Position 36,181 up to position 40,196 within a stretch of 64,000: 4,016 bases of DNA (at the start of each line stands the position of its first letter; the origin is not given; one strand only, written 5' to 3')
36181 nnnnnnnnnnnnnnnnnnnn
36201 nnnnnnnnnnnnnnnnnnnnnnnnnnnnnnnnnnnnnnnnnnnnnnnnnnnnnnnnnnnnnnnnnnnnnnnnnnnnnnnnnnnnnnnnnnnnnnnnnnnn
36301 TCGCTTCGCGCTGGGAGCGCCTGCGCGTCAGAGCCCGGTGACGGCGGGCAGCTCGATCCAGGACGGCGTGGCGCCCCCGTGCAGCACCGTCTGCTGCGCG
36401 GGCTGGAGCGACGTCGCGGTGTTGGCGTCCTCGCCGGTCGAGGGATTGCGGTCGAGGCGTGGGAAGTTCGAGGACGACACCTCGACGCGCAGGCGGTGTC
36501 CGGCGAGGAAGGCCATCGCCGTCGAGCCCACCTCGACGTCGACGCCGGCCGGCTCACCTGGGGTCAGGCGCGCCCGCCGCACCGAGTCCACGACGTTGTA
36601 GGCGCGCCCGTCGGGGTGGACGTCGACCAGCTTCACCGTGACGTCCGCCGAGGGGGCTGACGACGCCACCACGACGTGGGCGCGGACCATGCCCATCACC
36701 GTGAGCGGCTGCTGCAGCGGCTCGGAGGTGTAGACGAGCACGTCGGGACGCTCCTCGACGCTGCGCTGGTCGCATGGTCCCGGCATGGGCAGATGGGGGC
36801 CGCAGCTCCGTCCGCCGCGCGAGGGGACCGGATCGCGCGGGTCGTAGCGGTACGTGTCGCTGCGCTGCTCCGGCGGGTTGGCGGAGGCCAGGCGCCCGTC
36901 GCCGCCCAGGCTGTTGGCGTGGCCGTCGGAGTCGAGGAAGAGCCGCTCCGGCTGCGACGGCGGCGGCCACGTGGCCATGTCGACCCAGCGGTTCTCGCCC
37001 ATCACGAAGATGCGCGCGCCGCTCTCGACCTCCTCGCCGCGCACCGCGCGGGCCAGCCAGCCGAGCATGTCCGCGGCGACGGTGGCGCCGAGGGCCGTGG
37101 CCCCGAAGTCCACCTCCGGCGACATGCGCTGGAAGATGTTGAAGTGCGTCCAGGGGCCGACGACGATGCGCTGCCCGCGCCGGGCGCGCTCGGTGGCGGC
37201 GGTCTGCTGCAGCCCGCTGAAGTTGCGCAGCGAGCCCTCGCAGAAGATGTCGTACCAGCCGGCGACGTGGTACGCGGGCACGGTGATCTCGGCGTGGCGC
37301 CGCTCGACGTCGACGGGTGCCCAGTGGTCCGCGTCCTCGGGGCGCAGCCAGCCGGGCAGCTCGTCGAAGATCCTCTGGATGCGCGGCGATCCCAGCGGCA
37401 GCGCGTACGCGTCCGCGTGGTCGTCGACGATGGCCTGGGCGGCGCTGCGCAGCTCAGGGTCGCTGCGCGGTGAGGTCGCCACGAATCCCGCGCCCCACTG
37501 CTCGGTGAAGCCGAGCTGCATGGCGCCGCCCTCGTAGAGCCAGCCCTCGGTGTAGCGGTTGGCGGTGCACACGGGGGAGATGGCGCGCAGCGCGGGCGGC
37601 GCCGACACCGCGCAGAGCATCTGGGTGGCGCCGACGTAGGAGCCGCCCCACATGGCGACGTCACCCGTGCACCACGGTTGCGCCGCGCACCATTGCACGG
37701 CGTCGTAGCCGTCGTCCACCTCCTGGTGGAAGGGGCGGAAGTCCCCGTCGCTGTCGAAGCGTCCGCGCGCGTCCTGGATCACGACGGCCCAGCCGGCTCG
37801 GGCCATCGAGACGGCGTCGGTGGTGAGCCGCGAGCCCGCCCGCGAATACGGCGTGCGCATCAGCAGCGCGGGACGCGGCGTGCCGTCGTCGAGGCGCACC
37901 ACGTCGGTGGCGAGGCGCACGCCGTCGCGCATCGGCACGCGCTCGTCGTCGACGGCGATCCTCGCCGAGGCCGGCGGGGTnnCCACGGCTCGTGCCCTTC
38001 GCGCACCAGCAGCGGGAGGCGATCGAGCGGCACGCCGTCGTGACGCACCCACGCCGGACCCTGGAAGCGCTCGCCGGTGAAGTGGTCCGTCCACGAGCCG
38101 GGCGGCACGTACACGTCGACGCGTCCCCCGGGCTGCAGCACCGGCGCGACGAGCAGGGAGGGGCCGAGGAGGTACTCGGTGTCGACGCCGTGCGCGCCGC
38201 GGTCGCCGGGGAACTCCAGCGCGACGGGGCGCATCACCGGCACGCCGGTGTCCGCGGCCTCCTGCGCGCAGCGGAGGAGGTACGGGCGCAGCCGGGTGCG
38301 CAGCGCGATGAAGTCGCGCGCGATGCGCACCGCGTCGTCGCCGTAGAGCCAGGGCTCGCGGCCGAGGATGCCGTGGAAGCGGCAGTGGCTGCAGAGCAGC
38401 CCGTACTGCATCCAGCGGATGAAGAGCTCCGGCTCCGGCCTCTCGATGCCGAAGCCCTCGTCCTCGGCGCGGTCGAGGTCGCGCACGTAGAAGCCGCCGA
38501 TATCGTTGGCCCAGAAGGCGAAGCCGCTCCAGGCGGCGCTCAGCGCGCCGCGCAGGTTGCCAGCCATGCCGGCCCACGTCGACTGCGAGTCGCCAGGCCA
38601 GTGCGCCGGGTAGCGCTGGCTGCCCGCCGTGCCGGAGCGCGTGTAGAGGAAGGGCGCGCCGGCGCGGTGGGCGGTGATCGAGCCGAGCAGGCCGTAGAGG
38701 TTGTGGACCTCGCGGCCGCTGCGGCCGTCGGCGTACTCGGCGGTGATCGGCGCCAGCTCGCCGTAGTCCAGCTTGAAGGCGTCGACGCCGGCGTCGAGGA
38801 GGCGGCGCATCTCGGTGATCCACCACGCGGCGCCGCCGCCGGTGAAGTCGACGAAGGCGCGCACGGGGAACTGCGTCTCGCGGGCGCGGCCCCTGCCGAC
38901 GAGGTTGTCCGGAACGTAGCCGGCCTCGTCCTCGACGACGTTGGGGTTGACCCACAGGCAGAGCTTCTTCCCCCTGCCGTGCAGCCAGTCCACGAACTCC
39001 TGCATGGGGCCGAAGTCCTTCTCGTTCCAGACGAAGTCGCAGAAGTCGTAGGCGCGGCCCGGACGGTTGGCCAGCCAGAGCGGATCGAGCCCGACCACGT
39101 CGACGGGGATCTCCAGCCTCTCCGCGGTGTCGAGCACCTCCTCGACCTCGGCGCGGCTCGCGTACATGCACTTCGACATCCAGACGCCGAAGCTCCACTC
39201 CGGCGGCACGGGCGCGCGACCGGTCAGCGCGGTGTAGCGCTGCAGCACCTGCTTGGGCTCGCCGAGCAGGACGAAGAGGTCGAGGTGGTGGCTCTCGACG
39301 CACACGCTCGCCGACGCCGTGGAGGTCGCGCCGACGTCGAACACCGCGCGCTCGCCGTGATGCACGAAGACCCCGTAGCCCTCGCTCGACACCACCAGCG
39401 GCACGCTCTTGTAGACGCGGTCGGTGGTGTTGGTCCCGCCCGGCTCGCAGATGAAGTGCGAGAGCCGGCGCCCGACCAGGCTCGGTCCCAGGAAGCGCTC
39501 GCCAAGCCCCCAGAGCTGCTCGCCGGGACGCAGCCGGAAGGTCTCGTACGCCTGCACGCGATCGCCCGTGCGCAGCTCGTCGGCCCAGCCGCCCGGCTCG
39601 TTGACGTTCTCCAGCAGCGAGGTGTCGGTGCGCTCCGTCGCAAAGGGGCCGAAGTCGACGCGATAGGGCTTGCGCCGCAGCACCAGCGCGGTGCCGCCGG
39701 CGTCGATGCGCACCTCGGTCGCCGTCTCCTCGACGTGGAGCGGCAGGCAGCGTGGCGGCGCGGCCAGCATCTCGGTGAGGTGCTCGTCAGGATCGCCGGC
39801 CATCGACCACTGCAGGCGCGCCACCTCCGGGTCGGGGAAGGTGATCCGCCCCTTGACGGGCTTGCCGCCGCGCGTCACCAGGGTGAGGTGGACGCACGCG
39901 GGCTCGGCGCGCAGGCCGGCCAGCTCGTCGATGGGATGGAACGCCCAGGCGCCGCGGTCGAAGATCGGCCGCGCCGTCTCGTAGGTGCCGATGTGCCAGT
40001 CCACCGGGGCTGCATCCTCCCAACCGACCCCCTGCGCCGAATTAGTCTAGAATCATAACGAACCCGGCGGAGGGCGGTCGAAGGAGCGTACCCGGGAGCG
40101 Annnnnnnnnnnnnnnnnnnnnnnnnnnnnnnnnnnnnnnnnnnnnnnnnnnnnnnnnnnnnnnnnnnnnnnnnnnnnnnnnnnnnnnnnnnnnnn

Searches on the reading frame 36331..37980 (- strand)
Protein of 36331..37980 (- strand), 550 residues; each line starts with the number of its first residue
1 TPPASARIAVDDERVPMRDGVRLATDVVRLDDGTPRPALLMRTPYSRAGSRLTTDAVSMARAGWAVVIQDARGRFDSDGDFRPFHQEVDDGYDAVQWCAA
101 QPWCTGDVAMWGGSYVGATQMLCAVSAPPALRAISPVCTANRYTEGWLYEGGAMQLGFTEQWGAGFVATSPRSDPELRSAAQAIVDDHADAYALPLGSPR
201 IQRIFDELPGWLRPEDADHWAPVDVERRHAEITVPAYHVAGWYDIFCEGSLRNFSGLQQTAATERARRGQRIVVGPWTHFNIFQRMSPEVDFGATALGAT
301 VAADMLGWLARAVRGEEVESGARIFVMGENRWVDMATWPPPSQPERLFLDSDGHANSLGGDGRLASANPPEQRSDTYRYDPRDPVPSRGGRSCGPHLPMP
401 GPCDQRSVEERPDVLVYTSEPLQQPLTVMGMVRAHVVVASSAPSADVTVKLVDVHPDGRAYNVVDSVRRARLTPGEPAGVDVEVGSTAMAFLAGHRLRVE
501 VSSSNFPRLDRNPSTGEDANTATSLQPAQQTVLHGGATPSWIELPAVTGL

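Call 75: search_protein_families(library=pfam, proteins=[window:36331-37980:-], max_evalue=0.0001)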
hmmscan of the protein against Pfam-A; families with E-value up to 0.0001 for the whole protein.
window:36331-37980:- (550 aa): 2 families
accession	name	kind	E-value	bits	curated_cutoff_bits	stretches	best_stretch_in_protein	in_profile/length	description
PF02129.25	Peptidase_S15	-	7.9e-55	186.8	23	1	19-281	1-262/262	X-Pro dipeptidyl-peptidase (S15 family)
PF08530.16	PepX_C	-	1.2e-39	136.9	22.5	1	321-541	8-215/217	X-Pro dipeptidyl-peptidase C-terminal non-catalytic domain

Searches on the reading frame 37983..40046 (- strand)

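Call 16: search_protein_families(library=pfam, proteins=[window:37983-40046:-], max_evalue=0.001)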
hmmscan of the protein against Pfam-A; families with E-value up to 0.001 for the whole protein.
window:37983-40046:- (688 aa): 3 families
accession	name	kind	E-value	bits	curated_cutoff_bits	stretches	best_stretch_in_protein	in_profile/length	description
PF01055.32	Glyco_hydro_31_2nd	-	1.7e-70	238.4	23.5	1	279-590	2-325/328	Glycosyl hydrolases family 31 TIM-barrel domain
PF21365.3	Glyco_hydro_31_3rd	-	1.7e-22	80.1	24.4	1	601-685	1-85/87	Glycosyl hydrolase family 31 C-terminal domain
PF13802.12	Gal_mutarotas_2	-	6.6e-18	66.1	27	1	67-237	3-184/184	Glycosyl hydrolase 31 N-terminal galactose mutarotase-like domain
